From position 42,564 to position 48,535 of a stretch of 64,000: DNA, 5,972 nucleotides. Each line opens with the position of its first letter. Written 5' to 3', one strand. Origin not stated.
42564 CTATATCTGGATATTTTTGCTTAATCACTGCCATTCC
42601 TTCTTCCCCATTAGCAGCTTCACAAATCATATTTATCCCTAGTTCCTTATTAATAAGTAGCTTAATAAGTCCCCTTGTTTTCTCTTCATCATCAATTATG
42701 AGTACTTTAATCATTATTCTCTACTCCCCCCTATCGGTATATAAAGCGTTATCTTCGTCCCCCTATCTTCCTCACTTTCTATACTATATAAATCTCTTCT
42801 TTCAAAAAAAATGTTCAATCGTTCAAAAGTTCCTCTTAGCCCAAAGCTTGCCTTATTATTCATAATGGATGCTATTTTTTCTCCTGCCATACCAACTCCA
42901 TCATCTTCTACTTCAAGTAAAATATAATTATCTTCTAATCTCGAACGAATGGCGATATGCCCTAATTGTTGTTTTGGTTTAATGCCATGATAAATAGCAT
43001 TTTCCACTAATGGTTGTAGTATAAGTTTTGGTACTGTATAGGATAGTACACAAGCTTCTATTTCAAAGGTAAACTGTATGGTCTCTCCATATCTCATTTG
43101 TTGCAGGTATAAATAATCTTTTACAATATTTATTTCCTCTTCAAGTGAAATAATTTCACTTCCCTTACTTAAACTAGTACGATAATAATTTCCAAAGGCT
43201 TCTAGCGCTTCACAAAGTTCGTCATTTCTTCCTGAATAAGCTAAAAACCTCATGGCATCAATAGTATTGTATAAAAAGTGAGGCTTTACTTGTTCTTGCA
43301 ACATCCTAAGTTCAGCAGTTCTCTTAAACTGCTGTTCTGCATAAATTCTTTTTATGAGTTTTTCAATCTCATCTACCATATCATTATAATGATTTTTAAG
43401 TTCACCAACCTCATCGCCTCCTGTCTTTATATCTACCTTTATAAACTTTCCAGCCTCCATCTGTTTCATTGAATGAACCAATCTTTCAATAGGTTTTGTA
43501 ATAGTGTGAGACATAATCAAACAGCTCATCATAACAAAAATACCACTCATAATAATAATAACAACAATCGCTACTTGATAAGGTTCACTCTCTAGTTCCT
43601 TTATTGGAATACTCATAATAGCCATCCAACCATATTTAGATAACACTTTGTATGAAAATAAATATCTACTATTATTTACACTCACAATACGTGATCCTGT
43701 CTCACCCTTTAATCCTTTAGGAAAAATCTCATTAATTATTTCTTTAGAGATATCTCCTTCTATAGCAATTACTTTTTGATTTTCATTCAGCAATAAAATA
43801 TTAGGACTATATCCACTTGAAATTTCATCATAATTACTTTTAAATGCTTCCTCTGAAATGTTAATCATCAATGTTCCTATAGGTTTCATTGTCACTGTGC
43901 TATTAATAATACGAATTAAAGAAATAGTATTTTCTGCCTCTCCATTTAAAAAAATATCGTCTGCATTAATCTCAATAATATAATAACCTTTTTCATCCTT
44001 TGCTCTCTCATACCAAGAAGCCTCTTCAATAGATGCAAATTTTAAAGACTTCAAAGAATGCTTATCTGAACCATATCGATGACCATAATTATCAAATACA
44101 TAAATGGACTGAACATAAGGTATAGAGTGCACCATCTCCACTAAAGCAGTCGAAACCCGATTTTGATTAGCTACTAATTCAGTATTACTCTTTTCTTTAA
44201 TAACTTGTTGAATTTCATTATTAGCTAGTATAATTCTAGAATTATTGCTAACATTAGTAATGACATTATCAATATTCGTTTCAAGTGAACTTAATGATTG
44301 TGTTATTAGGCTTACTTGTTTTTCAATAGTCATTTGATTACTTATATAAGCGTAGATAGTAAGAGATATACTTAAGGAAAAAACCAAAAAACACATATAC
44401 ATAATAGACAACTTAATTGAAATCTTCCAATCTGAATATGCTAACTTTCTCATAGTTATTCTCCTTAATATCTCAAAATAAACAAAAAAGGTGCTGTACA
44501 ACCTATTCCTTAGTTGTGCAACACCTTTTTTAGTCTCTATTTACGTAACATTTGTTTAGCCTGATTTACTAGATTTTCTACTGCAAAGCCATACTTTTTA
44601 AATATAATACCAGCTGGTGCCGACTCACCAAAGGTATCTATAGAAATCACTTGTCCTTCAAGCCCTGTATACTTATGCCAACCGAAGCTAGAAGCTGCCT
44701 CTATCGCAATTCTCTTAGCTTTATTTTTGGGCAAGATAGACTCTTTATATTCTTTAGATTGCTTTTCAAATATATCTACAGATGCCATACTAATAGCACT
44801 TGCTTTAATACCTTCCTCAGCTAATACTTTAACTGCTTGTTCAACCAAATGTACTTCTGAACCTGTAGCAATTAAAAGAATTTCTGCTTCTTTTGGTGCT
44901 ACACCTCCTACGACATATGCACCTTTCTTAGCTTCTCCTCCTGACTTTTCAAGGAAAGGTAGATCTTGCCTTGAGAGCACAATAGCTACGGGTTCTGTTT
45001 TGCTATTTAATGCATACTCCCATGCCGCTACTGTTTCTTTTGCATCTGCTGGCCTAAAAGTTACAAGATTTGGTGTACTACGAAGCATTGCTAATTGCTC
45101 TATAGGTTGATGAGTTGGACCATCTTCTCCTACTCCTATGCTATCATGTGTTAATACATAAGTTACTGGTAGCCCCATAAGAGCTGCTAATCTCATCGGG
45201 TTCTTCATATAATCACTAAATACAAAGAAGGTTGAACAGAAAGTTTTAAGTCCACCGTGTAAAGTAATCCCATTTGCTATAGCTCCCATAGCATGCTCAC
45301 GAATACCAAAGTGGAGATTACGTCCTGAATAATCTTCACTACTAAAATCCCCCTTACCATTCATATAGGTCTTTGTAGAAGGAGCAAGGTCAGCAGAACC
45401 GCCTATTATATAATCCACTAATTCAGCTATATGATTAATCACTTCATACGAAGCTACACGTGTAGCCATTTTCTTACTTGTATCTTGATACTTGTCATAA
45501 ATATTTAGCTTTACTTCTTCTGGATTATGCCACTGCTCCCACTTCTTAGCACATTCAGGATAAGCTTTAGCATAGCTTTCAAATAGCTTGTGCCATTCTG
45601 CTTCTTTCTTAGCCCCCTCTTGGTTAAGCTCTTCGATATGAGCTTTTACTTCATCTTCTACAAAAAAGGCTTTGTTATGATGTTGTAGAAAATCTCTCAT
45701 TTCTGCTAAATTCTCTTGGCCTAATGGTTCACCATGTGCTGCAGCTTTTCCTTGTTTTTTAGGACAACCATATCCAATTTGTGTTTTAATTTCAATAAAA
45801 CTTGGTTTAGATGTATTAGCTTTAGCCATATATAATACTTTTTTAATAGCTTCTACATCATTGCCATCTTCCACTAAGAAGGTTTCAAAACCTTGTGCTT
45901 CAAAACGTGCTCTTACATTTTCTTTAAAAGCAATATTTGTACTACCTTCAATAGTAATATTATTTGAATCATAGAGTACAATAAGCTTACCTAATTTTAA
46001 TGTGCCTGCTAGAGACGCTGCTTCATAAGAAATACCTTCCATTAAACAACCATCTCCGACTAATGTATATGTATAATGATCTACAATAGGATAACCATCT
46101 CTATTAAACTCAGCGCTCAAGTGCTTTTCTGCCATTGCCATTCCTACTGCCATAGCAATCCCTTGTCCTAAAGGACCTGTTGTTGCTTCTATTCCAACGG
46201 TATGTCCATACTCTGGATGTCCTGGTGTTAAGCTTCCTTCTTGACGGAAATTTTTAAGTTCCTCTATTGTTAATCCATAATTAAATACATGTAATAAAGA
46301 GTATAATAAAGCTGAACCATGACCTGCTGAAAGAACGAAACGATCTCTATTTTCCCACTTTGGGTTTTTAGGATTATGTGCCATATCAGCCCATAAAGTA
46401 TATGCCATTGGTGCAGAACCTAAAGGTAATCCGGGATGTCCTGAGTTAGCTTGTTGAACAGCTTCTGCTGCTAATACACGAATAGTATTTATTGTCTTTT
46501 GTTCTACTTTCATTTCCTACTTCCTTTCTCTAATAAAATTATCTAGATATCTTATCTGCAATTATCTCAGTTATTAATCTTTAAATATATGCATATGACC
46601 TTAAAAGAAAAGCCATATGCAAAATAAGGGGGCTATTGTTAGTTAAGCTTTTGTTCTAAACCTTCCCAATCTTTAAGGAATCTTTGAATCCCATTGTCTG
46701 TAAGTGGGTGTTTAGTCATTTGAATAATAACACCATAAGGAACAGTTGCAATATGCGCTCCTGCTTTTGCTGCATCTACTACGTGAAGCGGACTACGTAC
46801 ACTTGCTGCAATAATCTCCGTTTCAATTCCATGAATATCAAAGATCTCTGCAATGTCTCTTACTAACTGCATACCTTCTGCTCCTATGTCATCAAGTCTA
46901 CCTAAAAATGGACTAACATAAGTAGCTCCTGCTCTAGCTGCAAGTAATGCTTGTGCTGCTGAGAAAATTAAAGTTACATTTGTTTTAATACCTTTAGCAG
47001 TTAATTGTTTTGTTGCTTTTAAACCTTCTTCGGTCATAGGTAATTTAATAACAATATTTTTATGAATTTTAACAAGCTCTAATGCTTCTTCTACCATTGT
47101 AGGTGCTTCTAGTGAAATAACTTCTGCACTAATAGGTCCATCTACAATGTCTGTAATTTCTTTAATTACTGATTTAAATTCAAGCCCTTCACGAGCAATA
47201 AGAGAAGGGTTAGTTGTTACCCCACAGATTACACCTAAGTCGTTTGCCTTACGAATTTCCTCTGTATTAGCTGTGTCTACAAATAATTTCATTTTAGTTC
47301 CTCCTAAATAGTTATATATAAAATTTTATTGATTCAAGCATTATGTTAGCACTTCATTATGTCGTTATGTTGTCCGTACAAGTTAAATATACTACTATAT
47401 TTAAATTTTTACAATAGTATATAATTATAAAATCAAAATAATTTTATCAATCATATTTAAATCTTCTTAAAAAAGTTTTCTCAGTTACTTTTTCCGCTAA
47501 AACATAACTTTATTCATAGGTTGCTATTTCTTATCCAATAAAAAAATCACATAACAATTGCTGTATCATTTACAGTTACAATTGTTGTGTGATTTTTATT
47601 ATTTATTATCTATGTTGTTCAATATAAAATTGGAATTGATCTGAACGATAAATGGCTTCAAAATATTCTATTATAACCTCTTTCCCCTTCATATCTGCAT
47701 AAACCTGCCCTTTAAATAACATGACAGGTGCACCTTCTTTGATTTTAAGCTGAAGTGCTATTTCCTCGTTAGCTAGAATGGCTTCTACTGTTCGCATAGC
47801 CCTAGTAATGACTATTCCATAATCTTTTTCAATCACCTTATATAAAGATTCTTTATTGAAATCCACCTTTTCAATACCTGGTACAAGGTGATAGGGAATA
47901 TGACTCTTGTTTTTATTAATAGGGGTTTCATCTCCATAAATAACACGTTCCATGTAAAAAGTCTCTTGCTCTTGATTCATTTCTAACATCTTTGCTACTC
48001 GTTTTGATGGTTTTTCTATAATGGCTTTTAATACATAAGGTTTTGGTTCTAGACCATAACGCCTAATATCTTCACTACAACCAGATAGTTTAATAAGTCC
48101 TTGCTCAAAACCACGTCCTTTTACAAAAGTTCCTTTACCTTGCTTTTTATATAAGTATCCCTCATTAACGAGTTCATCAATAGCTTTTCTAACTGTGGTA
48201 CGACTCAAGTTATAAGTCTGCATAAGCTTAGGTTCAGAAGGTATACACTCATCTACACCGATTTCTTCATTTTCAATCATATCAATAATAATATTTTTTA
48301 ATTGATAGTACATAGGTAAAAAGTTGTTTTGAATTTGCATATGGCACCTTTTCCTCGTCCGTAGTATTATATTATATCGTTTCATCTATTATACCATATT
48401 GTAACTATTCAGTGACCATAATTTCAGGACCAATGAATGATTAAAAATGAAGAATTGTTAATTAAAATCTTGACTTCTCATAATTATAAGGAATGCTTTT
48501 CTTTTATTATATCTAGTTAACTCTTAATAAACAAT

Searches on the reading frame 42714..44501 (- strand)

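Call 108: search_protein_families(library=pfam, proteins=[window:42714-44501:-], max_evalue=0.00001)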
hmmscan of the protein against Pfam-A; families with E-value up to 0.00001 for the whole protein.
window:42714-44501:- (595 aa): 3 families
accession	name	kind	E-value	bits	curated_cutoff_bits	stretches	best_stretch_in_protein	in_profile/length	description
PF06580.19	His_kinase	-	3.6e-23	82.1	25.2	1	396-474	1-80/81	Histidine kinase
PF00672.30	HAMP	-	1.4e-08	35.4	25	1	330-380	2-52/53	HAMP domain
PF02518.31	HATPase_c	-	7.9e-08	33.2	26.4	1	493-590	8-109/111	Histidine kinase-, DNA gyrase B-, and HSP90-like ATPase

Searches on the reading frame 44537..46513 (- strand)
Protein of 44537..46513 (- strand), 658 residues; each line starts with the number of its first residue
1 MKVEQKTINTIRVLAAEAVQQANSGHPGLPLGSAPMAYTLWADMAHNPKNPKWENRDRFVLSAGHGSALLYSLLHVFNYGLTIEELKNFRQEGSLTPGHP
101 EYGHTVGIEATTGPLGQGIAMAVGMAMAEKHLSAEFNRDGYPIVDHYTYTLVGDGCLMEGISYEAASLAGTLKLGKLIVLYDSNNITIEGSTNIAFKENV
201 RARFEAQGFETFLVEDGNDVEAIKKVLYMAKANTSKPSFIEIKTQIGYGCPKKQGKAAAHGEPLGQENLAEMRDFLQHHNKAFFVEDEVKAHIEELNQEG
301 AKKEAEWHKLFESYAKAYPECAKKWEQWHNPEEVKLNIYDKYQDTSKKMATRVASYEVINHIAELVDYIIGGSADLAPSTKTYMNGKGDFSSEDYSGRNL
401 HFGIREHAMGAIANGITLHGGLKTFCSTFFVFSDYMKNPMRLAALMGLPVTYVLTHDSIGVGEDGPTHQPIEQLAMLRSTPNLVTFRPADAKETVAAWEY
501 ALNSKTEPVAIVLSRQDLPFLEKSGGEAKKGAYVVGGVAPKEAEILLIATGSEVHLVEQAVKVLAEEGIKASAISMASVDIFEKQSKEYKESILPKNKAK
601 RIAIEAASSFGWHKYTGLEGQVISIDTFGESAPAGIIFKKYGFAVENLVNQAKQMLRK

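Call 108: search_protein_families(library=pfam, proteins=[window:44537-46513:-], max_evalue=0.00001)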
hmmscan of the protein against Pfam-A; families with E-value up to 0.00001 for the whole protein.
window:44537-46513:- (658 aa): 5 families
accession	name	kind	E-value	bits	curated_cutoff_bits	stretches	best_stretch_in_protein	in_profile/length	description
PF00456.26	Transketolase_N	-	4.3e-135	450.4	22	1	4-327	2-327/334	Transketolase, thiamine diphosphate binding domain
PF02779.29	Transket_pyr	-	1e-53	182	27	1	347-519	1-173/174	Transketolase, pyrimidine binding domain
PF22613.1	Transketolase_C_1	-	5.6e-36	123.6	27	1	531-643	1-112/113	Transketolase-like TK C-terminal domain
PF02780.25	Transketolase_C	-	7.1e-12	45.8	25.9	1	541-647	8-123/124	Transketolase, C-terminal domain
PF00676.26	E1_dh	-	3.7e-07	29.9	22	1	108-244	96-224/300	Dehydrogenase E1 component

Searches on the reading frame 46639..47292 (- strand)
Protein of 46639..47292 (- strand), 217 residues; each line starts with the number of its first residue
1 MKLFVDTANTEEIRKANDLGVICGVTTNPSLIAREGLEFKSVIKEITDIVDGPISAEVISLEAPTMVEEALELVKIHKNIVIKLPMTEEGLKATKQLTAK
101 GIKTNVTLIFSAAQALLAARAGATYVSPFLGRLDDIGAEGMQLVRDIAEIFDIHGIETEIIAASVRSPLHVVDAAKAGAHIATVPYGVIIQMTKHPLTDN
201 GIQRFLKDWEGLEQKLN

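Call 108: search_protein_families(library=pfam, proteins=[window:46639-47292:-], max_evalue=0.00001)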
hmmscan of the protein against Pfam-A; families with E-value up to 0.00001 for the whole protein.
window:46639-47292:- (217 aa): 1 family
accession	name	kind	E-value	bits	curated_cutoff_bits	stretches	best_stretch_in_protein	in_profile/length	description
PF00923.25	TAL_FSA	-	2.3e-62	211.4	27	1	3-215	1-284/285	Transaldolase/Fructose-6-phosphate aldolase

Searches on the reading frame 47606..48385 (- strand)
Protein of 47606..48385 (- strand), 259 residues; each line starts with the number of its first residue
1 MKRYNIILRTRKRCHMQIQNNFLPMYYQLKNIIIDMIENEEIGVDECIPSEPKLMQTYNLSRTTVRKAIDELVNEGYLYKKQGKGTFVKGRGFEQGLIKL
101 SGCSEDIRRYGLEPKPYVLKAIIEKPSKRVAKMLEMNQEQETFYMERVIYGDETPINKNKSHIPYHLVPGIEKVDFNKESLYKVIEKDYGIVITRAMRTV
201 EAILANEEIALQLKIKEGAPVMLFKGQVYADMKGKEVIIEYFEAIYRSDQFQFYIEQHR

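Call 108: search_protein_families(library=pfam, proteins=[window:47606-48385:-], max_evalue=0.00001)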
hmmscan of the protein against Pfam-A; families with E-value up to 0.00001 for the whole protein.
window:47606-48385:- (259 aa): 2 families
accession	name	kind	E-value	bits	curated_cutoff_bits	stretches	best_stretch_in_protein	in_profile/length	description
PF07702.18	UTRA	-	4.9e-30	104.6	23.8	1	111-252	3-141/141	UTRA domain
PF00392.27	GntR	-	5.9e-14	51.9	27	1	27-88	3-64/64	Bacterial regulatory proteins, gntR family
